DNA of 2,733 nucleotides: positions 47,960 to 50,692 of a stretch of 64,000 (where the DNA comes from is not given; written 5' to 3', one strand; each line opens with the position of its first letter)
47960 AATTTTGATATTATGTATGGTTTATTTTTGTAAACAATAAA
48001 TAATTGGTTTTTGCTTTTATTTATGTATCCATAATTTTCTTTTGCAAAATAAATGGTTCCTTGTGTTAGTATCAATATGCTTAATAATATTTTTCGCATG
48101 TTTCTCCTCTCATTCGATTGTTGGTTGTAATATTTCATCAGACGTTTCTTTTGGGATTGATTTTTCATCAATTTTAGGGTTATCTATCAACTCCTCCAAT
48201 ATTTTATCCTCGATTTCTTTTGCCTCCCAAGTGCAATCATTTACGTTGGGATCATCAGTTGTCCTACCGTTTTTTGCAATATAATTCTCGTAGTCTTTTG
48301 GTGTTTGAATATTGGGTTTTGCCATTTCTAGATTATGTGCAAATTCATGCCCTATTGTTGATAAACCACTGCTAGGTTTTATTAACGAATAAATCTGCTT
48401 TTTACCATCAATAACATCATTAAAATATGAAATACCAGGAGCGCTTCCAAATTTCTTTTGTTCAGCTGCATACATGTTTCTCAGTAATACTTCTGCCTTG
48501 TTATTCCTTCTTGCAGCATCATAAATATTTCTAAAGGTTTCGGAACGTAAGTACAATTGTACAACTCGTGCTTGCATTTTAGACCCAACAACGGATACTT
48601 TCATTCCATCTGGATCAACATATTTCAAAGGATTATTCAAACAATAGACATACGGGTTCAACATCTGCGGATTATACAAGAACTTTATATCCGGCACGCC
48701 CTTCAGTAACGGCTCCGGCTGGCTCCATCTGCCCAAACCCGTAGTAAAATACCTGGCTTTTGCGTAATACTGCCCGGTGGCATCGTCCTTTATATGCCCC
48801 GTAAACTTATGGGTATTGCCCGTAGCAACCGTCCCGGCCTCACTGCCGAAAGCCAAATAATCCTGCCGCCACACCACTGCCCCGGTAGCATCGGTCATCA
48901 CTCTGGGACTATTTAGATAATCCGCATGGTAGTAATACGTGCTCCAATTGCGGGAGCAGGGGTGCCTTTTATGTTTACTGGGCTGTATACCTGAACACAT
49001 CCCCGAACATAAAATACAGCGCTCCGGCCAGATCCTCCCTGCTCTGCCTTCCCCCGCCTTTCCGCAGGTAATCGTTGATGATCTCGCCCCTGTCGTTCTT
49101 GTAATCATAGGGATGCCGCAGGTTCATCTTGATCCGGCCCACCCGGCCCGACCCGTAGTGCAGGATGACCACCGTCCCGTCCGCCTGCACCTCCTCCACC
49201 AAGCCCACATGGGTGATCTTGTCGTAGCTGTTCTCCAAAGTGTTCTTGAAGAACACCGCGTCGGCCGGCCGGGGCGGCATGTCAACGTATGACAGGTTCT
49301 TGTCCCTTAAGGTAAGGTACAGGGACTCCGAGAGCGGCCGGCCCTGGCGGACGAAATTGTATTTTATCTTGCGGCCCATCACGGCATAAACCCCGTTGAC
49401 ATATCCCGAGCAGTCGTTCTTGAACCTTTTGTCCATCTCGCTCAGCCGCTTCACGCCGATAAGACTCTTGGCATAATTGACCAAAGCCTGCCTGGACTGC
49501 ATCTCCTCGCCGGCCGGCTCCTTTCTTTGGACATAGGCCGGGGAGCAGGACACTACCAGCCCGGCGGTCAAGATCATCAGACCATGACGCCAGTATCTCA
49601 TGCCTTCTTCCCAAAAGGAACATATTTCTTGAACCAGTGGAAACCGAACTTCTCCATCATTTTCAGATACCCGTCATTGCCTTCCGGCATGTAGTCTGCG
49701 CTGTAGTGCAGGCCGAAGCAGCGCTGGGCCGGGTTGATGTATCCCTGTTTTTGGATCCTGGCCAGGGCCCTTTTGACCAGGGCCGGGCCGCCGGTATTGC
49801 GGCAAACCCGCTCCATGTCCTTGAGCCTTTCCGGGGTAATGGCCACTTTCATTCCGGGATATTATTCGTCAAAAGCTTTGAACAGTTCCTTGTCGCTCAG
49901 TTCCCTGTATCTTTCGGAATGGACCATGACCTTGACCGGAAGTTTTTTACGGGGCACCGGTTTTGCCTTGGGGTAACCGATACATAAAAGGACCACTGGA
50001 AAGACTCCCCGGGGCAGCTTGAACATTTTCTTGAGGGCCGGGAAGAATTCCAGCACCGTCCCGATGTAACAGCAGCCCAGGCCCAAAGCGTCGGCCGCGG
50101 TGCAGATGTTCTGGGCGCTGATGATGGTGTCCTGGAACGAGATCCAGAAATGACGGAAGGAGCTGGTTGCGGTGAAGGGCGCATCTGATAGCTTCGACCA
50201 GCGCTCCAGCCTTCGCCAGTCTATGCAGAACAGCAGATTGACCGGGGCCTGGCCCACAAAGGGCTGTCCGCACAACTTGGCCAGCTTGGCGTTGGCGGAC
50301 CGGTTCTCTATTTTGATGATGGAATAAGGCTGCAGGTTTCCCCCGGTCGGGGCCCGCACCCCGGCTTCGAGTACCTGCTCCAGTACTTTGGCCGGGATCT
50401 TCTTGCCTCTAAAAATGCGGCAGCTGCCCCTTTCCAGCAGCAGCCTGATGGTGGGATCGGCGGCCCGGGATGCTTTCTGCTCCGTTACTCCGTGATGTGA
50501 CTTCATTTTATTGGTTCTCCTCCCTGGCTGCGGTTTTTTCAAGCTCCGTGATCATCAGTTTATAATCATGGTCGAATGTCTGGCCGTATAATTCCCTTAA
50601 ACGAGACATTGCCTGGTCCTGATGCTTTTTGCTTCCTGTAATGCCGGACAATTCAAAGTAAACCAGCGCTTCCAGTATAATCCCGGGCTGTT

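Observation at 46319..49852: Degenerate polymorphic-toxin locus: orphan RHS C-terminal cassette with a zincin toxin tip, AT-rich immunity gene, and a YD-repeat pseudogene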

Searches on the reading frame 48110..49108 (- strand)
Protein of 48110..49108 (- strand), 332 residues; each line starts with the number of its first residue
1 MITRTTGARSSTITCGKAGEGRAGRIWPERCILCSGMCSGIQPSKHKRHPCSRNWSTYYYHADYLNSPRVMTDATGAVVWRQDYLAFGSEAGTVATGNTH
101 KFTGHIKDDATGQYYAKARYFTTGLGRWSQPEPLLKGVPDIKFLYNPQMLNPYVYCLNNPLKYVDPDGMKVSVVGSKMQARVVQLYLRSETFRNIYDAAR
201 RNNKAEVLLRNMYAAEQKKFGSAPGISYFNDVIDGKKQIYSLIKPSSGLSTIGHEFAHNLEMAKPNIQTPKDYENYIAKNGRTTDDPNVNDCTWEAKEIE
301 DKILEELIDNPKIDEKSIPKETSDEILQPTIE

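Call 3: search_protein_families(library=pfam, proteins=[window:48110-49108:-], max_evalue=0.1)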
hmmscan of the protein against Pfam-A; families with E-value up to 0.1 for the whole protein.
window:48110-49108:- (332 aa): 1 family
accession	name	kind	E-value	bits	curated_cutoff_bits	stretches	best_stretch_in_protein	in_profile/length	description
PF03527.20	RHS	-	1.3e-06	28.5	27.9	1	58-88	2-32/38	RHS protein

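Call 6: search_protein_families(library=ncbifam, proteins=[window:48110-49108:-], max_evalue=0.1)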
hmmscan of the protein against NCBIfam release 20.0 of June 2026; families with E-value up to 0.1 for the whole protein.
window:48110-49108:- (332 aa): 2 families
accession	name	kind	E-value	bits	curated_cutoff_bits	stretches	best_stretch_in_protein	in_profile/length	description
TIGR03696.1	Rhs_assc_core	domain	1e-17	64.4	32.5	1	84-169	1-76/76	RHS repeat-associated core domain-containing protein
NF041261.1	RHS_core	equivalog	0.001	17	2000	1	57-138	1157-1242/1261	RHS element core protein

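Call 41: find_related_loci(query=window:48113-48943:-, collection=genome_contigs, flank=10000)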
Query seq(277 aa) (277 aa) in genome_contigs; peptide patterns used: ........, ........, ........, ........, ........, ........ (x = any residue, [..] = any of these).
52 stretches matched a pattern; 26 encode a relative of the query (tblastn E <= 1e-3); 23 distinct loci.
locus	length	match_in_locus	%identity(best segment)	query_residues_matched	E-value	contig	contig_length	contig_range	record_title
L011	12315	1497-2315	29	1-262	6e-22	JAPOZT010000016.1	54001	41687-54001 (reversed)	MAG: Gemmatimonadetes bacterium isolate IRC1_bin_16 NODE_552_length_54001_cov_21.8069, whole genome shotgun sequence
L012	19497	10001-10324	43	1-113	7e-22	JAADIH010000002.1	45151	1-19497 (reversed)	MAG: Alphaproteobacteria bacterium isolate M_MetaBat.34 contig-127_3887, whole genome shotgun sequence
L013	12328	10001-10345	41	4-118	3e-21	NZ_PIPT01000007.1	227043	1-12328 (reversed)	Pseudidiomarina aquimaris strain SW15 contig7, whole genome shotgun sequence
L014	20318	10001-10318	41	4-114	3e-20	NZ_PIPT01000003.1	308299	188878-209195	Pseudidiomarina aquimaris strain SW15 contig3, whole genome shotgun sequence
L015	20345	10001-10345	40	4-118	5e-20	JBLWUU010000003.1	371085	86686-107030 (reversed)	MAG: Pseudidiomarina sp. isolate EA11-05 A11maxbin.002RE.5K@3, whole genome shotgun sequence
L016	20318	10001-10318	42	4-113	3e-18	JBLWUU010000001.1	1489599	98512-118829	MAG: Pseudidiomarina sp. isolate EA11-05 A11maxbin.002RE.5K@1, whole genome shotgun sequence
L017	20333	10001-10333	39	8-118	1e-17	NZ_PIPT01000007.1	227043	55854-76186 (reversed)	Pseudidiomarina aquimaris strain SW15 contig7, whole genome shotgun sequence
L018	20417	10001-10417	37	8-132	2e-17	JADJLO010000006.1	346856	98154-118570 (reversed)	MAG: Acidobacteria bacterium isolate EsbW_18-Q3-R4-48_BAT3C.194 tig00006524-10-3488730, whole genome shotgun sequence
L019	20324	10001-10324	38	12-119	1e-16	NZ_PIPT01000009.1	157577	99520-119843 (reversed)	Pseudidiomarina aquimaris strain SW15 contig9, whole genome shotgun sequence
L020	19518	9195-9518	37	3-116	6e-16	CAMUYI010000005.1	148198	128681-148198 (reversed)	MAG TPA_asm: uncultured Bacteroidales bacterium isolate SRR8387720_bin.43_metaWRAP_v1.3_MAG genome assembly, contig: ERZ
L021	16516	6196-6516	36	4-119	4e-13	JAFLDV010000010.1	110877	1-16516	MAG: Gammaproteobacteria bacterium isolate UWPOB_PARA1 gnl_X_DJNKCBNJ_10, whole genome shotgun sequence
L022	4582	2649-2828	48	52-115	5e-13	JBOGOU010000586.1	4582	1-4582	MAG: Pyrinomonadaceae bacterium isolate H1-B1_maxbin2.bin.13 k127_1762003, whole genome shotgun sequence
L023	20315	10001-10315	32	3-113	9e-12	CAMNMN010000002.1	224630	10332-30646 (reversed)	MAG: uncultured Bacteroidales bacterium isolate SRR873597_bin.130_metaWRAP_v1.3_MAG genome assembly, contig: NODE.43_len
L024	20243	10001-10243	39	47-125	5e-9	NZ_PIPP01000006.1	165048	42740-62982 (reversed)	Aliidiomarina shirensis strain AIS contig6, whole genome shotgun sequence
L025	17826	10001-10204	40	45-121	1e-11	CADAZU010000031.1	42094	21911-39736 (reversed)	MAG: uncultured Bacteroidales bacterium isolate RUG13776 genome assembly, contig: RUG13776_asm_31, whole genome shotgun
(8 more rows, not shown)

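Call 60: search_protein_families(library=pfam, proteins=[L011:2336-3109:+], max_evalue=0.01)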
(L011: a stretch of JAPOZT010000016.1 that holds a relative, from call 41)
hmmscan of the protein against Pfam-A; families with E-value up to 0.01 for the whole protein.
L011:2336-3109:+ (257 aa): 0 families

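Call 64: search_protein_families(library=padloc, proteins=[window:48110-48943:-], max_evalue=0.1)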
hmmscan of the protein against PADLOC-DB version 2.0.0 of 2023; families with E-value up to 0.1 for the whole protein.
window:48110-48943:- (277 aa): 0 families

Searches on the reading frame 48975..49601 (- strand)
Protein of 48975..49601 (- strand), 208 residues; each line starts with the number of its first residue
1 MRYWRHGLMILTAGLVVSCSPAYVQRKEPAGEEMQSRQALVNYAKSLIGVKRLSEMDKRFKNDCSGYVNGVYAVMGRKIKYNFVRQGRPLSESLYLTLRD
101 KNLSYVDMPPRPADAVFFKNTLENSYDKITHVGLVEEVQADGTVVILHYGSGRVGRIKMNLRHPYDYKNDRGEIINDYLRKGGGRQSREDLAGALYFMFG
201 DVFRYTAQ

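Call 3: search_protein_families(library=pfam, proteins=[window:48975-49601:-], max_evalue=0.1)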
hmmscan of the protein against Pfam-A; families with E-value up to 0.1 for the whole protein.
window:48975-49601:- (208 aa): 4 families
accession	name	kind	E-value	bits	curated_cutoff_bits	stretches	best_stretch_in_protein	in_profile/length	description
PF05257.22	CHAP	-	8.4e-06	26.6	26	1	63-149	10-80/81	CHAP domain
PF00877.26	NLPC_P60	-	0.0021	18.5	23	1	61-135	13-71/105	NlpC/P60 family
PF09062.15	Endonuc_subdom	-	0.026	15.8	24.4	0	157-187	37-66/98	PI-PfuI Endonuclease subdomain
PF08450.18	SGL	-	0.083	12.9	26.3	0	90-182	1-95/246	SMP-30/Gluconolactonase/LRE-like region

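Call 6: search_protein_families(library=ncbifam, proteins=[window:48975-49601:-], max_evalue=0.1)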
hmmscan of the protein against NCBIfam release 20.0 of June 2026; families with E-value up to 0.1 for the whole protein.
window:48975-49601:- (208 aa): 1 family
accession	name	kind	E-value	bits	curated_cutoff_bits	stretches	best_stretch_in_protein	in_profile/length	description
NF006360.0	PRK08581.1-2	equivalog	0.058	11.8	605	1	106-146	639-679/709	amidase domain-containing protein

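Call 34: list_cluster_members(proteins=[P0001, P0002, window:48975-49601:-, window:45970-46311:-])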
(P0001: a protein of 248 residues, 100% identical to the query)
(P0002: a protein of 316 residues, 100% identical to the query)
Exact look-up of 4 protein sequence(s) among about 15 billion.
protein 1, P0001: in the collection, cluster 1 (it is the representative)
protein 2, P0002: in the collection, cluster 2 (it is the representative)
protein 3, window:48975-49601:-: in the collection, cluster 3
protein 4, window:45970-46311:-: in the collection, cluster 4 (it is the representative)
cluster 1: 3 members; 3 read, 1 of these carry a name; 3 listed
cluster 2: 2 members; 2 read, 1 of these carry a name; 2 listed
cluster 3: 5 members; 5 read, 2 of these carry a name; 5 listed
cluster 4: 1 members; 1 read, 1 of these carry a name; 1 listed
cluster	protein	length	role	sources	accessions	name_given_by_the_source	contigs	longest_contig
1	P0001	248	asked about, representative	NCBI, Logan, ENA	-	-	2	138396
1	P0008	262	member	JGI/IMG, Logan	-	RHS repeat-associated protein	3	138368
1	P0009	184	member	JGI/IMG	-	-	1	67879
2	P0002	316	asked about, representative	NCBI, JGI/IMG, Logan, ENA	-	-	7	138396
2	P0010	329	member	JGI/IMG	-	hypothetical protein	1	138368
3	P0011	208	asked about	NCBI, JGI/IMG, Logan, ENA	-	-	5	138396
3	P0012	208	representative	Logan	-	-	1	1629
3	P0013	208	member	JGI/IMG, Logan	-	hypothetical protein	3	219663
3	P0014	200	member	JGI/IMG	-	hypothetical protein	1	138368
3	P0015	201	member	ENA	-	-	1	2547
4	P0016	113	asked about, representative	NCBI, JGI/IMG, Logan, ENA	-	hypothetical protein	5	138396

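Call 60: search_protein_families(library=pfam, proteins=[L007:11125-11526:+], max_evalue=0.01)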
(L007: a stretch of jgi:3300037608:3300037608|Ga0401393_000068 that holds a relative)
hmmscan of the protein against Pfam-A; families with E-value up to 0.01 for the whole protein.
L007:11125-11526:+ (133 aa): 0 families

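Call 64: search_protein_families(library=padloc, proteins=[L007:11125-11526:+], max_evalue=0.1)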
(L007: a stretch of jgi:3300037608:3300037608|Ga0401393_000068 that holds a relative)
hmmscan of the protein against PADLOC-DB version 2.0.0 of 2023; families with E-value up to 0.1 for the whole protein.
L007:11125-11526:+ (133 aa): 0 families

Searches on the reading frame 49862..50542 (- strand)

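Call 3: search_protein_families(library=pfam, proteins=[window:49862-50542:-], max_evalue=0.1)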
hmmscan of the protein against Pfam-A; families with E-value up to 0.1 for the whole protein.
window:49862-50542:- (226 aa): 2 families
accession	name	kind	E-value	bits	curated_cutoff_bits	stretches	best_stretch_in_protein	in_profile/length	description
PF00881.29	Nitroreductase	-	9.9e-24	84.8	23.5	1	36-190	2-167/167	Nitroreductase family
PF14512.11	TM1586_NiRdase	-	4.8e-05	23.5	27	1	146-211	91-153/215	Putative TM nitroreductase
